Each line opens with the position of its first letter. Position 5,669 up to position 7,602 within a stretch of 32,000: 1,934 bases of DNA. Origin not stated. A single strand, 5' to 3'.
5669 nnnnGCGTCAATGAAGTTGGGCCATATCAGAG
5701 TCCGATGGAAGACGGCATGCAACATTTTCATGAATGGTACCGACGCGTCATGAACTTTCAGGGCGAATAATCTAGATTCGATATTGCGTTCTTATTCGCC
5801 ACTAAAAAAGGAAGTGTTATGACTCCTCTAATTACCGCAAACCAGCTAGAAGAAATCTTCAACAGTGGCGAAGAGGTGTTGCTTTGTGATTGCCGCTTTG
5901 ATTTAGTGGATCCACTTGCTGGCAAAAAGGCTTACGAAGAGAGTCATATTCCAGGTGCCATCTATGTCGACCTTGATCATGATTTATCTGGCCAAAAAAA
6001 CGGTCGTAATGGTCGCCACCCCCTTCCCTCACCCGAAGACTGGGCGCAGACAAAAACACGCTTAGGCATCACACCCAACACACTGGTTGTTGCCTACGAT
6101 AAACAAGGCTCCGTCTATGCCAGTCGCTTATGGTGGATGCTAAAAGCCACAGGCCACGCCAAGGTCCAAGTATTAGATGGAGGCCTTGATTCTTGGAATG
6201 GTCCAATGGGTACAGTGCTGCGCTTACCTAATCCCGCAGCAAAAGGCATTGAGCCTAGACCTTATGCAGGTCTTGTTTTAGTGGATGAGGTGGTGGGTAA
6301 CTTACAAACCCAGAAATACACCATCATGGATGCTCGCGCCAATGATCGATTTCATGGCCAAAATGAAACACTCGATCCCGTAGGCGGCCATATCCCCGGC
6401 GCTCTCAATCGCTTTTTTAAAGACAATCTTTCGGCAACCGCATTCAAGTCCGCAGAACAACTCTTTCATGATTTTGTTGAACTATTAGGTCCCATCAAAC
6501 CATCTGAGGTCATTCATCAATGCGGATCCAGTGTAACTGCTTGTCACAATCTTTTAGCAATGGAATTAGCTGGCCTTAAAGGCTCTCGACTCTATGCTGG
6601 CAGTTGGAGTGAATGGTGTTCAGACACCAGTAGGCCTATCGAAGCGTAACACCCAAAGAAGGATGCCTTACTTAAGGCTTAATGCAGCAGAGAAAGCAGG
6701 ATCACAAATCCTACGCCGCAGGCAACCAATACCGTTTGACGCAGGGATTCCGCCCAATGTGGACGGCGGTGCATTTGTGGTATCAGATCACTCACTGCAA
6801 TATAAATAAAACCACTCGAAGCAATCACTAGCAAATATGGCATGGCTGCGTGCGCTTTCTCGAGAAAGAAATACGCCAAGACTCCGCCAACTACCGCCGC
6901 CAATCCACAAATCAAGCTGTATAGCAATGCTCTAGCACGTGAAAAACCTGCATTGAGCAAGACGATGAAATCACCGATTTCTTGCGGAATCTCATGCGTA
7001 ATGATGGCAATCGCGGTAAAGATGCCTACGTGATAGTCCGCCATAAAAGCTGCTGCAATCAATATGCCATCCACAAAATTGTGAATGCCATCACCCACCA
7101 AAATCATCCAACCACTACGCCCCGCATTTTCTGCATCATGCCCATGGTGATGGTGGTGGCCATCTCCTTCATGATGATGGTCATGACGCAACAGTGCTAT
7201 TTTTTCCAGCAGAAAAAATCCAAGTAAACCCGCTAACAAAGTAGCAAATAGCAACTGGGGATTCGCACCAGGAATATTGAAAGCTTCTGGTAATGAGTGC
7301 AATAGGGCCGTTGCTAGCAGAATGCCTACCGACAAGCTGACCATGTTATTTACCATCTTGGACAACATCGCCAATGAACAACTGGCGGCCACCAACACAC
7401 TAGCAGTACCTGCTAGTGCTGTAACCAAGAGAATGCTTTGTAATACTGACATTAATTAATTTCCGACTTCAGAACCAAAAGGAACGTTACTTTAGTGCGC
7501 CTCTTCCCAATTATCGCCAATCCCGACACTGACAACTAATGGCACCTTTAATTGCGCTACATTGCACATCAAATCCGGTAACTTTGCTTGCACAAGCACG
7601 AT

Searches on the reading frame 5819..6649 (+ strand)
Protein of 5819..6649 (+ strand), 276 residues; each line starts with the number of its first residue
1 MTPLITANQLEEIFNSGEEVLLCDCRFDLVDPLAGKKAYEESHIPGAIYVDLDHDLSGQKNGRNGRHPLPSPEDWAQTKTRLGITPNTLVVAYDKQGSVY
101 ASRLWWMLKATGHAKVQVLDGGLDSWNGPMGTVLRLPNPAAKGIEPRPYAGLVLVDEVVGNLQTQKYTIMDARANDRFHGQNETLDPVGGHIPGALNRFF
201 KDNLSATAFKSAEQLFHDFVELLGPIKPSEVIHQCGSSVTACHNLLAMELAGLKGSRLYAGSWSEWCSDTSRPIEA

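Call 25: search_protein_families(library=pfam, proteins=[window:5819-6649:+], max_evalue=0.001)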
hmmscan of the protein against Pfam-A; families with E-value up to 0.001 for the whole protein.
window:5819-6649:+ (276 aa): 1 family
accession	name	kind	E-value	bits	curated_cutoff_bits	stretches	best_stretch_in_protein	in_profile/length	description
PF00581.25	Rhodanese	-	2.1e-27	96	22.2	2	6-127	1-100/102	Rhodanese-like domain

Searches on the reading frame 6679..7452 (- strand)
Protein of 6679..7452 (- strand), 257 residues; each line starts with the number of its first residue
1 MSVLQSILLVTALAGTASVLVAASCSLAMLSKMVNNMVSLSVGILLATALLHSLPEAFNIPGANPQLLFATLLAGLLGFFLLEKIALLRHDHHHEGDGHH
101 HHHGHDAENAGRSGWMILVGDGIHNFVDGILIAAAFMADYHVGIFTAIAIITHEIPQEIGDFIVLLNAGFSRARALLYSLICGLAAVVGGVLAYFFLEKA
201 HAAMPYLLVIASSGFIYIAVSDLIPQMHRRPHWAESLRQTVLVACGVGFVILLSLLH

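Call 10: find_encoding_contigs(protein=window:6679-7452:-, flank=7000, max_places=10)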
Protein window:6679-7452:- (257 aa): no gene with exactly this product is on record in the collection.

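Call 47: search_protein_families(library=ncbifam, proteins=[window:6679-7452:-], max_evalue=0.001)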
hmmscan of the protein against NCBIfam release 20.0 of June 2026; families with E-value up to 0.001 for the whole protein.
window:6679-7452:- (257 aa): 1 family
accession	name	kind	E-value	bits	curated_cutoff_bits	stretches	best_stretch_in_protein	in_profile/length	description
NF003243.0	PRK04201.1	equivalog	6e-22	78.2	252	1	6-238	7-249/266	zinc transporter ZupT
